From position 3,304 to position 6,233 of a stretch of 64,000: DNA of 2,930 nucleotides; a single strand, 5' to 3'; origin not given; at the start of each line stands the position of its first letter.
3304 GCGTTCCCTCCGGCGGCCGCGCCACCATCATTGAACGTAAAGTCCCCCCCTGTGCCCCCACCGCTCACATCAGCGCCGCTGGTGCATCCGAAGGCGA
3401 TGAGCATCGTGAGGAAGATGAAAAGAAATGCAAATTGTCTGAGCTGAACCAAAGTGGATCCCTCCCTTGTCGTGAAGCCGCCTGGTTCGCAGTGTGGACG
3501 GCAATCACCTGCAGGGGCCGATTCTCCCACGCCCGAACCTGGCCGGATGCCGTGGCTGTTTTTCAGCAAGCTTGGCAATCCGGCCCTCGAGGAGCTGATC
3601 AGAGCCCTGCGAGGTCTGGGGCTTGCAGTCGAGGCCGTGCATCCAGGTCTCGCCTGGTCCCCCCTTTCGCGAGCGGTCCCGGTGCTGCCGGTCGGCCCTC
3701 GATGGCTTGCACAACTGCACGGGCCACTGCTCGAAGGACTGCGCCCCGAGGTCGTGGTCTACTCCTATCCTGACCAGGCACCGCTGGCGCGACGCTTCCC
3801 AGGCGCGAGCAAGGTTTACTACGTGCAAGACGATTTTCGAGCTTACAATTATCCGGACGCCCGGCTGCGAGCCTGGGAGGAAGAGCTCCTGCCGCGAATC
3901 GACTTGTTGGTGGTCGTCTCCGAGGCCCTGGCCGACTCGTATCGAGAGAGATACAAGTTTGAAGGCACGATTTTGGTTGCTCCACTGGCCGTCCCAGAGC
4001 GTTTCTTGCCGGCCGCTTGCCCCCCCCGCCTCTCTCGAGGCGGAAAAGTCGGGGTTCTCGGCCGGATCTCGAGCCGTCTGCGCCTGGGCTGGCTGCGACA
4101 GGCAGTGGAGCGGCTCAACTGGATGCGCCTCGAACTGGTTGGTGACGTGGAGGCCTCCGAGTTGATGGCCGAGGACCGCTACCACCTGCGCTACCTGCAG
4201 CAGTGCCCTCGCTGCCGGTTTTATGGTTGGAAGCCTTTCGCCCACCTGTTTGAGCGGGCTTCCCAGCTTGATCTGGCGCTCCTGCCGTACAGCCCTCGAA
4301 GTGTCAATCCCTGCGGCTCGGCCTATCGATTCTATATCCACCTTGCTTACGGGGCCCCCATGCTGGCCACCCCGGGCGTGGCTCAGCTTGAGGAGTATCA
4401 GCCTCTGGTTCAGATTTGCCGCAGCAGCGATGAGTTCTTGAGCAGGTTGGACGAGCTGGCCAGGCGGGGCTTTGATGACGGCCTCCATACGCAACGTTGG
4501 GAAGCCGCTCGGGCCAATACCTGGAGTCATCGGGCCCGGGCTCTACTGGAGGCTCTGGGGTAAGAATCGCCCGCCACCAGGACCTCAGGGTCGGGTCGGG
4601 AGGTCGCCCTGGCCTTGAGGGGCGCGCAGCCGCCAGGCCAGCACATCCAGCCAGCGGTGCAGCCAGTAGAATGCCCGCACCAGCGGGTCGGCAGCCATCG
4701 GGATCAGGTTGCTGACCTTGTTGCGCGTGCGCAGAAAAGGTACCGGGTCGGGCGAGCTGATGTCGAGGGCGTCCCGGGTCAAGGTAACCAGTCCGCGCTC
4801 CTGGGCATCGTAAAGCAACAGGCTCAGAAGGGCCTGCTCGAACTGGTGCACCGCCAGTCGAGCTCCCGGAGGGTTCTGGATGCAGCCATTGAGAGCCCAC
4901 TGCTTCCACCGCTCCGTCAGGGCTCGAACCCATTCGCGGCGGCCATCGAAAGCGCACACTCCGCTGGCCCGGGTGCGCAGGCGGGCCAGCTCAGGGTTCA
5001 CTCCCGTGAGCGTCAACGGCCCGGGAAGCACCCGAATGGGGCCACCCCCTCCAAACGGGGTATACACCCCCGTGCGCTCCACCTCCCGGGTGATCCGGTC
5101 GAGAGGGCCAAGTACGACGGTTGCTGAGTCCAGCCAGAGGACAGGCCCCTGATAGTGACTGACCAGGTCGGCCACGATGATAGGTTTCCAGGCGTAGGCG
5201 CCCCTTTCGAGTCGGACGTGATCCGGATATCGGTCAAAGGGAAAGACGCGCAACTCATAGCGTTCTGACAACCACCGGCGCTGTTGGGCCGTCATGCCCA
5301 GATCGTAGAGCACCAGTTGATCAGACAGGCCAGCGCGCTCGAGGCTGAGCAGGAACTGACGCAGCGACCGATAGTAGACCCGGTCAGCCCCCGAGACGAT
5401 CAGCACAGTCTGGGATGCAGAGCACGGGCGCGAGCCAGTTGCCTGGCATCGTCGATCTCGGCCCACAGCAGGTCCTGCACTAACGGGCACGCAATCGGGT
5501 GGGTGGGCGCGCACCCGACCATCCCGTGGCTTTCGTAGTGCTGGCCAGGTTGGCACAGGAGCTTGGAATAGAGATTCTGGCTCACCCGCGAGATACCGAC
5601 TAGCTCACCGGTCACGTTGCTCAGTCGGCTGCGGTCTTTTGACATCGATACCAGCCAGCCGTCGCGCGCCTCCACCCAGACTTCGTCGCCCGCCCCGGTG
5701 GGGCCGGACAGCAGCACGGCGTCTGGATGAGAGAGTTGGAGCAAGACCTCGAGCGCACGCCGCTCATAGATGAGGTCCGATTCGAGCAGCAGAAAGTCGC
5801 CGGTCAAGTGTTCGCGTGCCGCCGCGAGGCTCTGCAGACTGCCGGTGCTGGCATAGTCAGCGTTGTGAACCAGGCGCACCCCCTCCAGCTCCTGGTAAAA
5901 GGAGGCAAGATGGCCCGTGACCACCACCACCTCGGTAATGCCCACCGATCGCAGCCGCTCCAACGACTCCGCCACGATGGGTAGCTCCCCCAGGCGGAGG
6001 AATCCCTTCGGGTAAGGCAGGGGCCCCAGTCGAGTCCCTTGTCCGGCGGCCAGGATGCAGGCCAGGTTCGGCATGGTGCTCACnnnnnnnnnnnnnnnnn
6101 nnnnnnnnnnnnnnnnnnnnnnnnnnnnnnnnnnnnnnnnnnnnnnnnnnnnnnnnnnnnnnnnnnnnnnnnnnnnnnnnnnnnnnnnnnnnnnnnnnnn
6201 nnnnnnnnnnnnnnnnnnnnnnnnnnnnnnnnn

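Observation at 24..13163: Phosphonate head-group tailoring locus: PEP mutase-nucleotidyltransferase fusion plus a nine-gene overlapping operon with LicC-like NTase, LicD, PhyH dioxygenase, PAP2, ABC exporter and glycosyltransferases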

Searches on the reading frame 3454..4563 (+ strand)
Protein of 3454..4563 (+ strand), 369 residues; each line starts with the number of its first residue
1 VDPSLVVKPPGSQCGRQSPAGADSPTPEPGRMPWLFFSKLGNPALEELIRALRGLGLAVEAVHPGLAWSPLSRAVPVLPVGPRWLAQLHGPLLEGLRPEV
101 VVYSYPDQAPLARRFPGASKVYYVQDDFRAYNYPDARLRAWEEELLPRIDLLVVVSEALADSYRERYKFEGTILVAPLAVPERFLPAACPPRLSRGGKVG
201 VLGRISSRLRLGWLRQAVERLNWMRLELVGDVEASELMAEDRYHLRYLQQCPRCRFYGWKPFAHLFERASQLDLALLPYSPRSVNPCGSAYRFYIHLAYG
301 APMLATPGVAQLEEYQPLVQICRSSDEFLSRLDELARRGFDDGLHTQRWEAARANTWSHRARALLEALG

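Call 3: search_protein_families(library=pfam, proteins=[window:3454-4563:+], max_evalue=0.01)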
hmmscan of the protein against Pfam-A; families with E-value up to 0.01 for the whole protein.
window:3454-4563:+ (369 aa): 2 families
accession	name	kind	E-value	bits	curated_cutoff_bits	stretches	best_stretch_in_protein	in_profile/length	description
PF13439.12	Glyco_transf_4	-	1.5e-05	25.5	28.5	1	46-178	9-164/170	Glycosyltransferase Family 4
PF13579.12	Glyco_trans_4_4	-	5.5e-05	24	29.7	1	43-167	5-146/158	Glycosyl transferase 4-like domain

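Call 9: search_protein_families(library=ncbifam, proteins=[window:3454-4563:+], max_evalue=0.01)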
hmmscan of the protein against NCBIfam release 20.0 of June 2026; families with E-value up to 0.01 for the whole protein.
window:3454-4563:+ (369 aa): 0 families

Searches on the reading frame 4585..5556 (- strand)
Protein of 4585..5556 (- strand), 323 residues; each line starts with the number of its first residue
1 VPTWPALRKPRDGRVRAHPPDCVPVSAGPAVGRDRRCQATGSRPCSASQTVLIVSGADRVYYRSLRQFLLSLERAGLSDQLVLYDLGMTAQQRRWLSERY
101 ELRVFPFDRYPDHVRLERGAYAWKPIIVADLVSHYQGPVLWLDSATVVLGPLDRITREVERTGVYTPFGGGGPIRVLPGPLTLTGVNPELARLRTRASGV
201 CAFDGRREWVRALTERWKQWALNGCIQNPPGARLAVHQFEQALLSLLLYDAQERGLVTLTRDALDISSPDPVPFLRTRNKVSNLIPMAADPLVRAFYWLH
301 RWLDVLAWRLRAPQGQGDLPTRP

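Call 3: search_protein_families(library=pfam, proteins=[window:4585-5556:-], max_evalue=0.01)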
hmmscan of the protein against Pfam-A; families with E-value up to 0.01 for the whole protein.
window:4585-5556:- (323 aa): 1 family
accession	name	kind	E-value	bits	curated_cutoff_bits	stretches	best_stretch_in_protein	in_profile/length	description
PF07801.16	DUF1647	-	6.9e-08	32.8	25.7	1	46-129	57-141/141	Protein of unknown function (DUF1647)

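Call 9: search_protein_families(library=ncbifam, proteins=[window:4585-5556:-], max_evalue=0.01)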
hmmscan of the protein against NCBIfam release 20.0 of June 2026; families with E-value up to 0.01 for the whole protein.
window:4585-5556:- (323 aa): 0 families

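Call 65: search_protein_families(library=ncbifam, proteins=[window:4585-5406:-], max_evalue=0.00001)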
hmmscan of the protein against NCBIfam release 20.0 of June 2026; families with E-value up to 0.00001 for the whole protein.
window:4585-5406:- (273 aa): 0 families

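Call 66: search_protein_families(library=pfam, proteins=[window:4585-5406:-], max_evalue=0.001)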
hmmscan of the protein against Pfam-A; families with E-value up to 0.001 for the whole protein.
window:4585-5406:- (273 aa): 1 family
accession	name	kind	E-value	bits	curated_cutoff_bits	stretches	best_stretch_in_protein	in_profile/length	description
PF07801.16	DUF1647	-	7.9e-07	29.3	25.7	1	3-79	64-141/141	Protein of unknown function (DUF1647)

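Call 76: search_solved_structures(query=window:4585-5406:-, max_evalue=1)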
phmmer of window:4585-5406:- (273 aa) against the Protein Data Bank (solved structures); distinct sequences matched with E-value up to 1: 3.
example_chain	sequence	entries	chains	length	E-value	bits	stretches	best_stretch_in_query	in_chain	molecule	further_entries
4zn8_A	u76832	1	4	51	0.049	16.2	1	23-59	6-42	computationally modified engrailed homeodomain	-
8etq_A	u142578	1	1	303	0.14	14.6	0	140-214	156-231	k-cTRP5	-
1ilw_A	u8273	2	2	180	0.83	12.1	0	118-194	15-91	180 aa long hypothetical Pyrazinamidase/nicotinamidase | 180aa long hypothetical Pyrazinamidase/Nicotinamidase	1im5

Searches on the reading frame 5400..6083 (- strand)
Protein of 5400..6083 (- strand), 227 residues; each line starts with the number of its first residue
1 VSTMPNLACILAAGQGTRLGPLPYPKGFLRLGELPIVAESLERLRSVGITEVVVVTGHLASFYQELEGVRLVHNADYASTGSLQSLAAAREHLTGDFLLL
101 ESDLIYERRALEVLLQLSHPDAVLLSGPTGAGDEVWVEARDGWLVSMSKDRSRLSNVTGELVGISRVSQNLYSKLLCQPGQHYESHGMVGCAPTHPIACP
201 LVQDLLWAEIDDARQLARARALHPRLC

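Call 3: search_protein_families(library=pfam, proteins=[window:5400-6083:-], max_evalue=0.01)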
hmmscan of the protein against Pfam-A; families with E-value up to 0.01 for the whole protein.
window:5400-6083:- (227 aa): 3 families
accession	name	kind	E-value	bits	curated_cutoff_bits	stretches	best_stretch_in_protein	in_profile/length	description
PF12804.13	NTP_transf_3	-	3.5e-18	66.7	27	1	8-126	1-122/160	MobA-like NTP transferase domain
PF00483.29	NTP_transferase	-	5.6e-07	29.8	21.2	1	8-116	2-122/245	Nucleotidyl transferase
PF01128.25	IspD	-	0.0061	16.8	27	1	8-59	3-53/221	2-C-methyl-D-erythritol 4-phosphate cytidylyltransferase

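Call 9: search_protein_families(library=ncbifam, proteins=[window:5400-6083:-], max_evalue=0.01)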
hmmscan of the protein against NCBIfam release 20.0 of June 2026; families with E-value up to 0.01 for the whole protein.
window:5400-6083:- (227 aa): 24 families
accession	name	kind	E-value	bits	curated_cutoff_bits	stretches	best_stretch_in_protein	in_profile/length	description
NF041313.1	UDPGP_AglF_Halo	equivalog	2.7e-14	53.2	400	1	8-114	3-116/234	UTP--glucose-1-phosphate uridylyltransferase AglF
TIGR03992.1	Arch_glmU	subfamily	1.5e-13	50.4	292.1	1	8-119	3-122/393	bifunctional sugar-1-phosphate nucleotidylyltransferase/acetyltransferase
NF041135.1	IPPtranDIPPsyn_Thcocales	equivalog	4e-12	45.9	580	1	8-115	3-113/419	bifunctional L-myo-inositol-1-phosphate cytidylyltransferase/CDP-L-myo-inositol myo-inositolphosphotransferase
NF045665.1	NTPtran_DVU1551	equivalog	9.1e-10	38.1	315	1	8-95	3-89/359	DVU_1551 family NTP transferase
NF045761.1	NAMPUrTaseMurU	equivalog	1.4e-08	34.8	250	1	8-65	3-62/226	N-acetylmuramate alpha-1-phosphate uridylyltransferase MurU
NF041173.1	Sug_nt_acttase_Thmprot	equivalog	1.9e-08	33.7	600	1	8-119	3-121/405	bifunctional sugar-1-phosphate nucleotidylyltransferase/acetyltransferase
NF001183.0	PRK00155.1-3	subfamily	2.1e-07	30.5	166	1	7-57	3-53/237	D-ribitol-5-phosphate cytidylyltransferase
TIGR03310.1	matur_MocA_YgfJ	equivalog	5.9e-07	29.6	186.45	1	8-103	2-99/188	molybdenum cofactor cytidylyltransferase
TIGR01208.1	rmlA_long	equivalog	1e-06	27.9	320.25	1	8-58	2-54/353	glucose-1-phosphate thymidylyltransferase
NF052502.1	man1P_GTase_Rv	exception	1.2e-06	27.6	440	1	8-67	3-64/352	mannose-1-phosphate guanylyltransferase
NF038362.1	Sden_1164_fam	equivalog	2.3e-06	27.3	300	1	7-123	3-134/266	Sden_1164 family protein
TIGR00453.1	ispD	equivalog_domain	4.5e-06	26.2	181.3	1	8-59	2-53/219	2-C-methyl-D-erythritol 4-phosphate cytidylyltransferase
NF010933.0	PRK14353.1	equivalog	1.1e-05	24.3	505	1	2-64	2-63/453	bifunctional UDP-N-acetylglucosamine diphosphorylase/glucosamine-1-phosphate N-acetyltransferase GlmU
NF045782.1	NicBOxredNboR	equivalog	1.9e-05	24.4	260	1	7-81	10-85/206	nicotine blue oxidoreductase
NF010940.0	PRK14360.1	equivalog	2.3e-05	23.1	602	1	9-116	5-117/452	bifunctional UDP-N-acetylglucosamine diphosphorylase/glucosamine-1-phosphate N-acetyltransferase GlmU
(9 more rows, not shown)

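Call 50: search_solved_structures(query=window:5400-6083:-, max_evalue=0.001, show_alignments=1)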
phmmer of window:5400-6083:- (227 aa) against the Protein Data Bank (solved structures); distinct sequences matched with E-value up to 0.001: 12.
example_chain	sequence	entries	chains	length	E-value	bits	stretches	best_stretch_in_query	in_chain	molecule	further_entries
6pd1_A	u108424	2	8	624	6.2e-34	120.7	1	7-219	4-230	Nucleotidyl transferase/aminotransferase, class V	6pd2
1jyk_A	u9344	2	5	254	1e-11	48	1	8-105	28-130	CTP:phosphocholine Cytidylyltransferase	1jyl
2xme_A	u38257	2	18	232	1.6e-06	31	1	8-152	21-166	CTP-INOSITOL-1-PHOSPHATE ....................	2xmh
4mnd_A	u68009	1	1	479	8.8e-06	28.6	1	8-151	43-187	CTP L-myo-inositol-1-phosphate cytidylyltransferase/CDP-L-myo-inositol myo-inositolphospho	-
7x8j_A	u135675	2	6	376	3.2e-05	26.8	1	8-114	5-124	Mannose-1-phosphate guanylyltransferase 1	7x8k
8yre_D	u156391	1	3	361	4e-05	26.5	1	8-114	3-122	Mannose-1-phosphate guanylyltransferase 1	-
5z09_A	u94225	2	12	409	4.2e-05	26.4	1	8-107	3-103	Dual sugar-1-phosphate nucleotidylyltransferase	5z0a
2ggo_A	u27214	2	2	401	6.7e-05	25.8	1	8-106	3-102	401aa long hypothetical glucose-1-phosphate thymidylyltransferase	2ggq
9dqf_A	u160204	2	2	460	0.00014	24.7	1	4-94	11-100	Bifunctional protein GlmU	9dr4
7whr_B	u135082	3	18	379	0.00031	23.6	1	8-104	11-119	Nucleotidyl transferase family protein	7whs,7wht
2vsh_A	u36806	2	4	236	0.00077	22.3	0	8-56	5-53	2-C-METHYL-D-ERYTHRITOL 4-PHOSPHATE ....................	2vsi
8x7s_B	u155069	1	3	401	0.00091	22.1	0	8-63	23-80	UTP--glucose-1-phosphate uridylyltransferase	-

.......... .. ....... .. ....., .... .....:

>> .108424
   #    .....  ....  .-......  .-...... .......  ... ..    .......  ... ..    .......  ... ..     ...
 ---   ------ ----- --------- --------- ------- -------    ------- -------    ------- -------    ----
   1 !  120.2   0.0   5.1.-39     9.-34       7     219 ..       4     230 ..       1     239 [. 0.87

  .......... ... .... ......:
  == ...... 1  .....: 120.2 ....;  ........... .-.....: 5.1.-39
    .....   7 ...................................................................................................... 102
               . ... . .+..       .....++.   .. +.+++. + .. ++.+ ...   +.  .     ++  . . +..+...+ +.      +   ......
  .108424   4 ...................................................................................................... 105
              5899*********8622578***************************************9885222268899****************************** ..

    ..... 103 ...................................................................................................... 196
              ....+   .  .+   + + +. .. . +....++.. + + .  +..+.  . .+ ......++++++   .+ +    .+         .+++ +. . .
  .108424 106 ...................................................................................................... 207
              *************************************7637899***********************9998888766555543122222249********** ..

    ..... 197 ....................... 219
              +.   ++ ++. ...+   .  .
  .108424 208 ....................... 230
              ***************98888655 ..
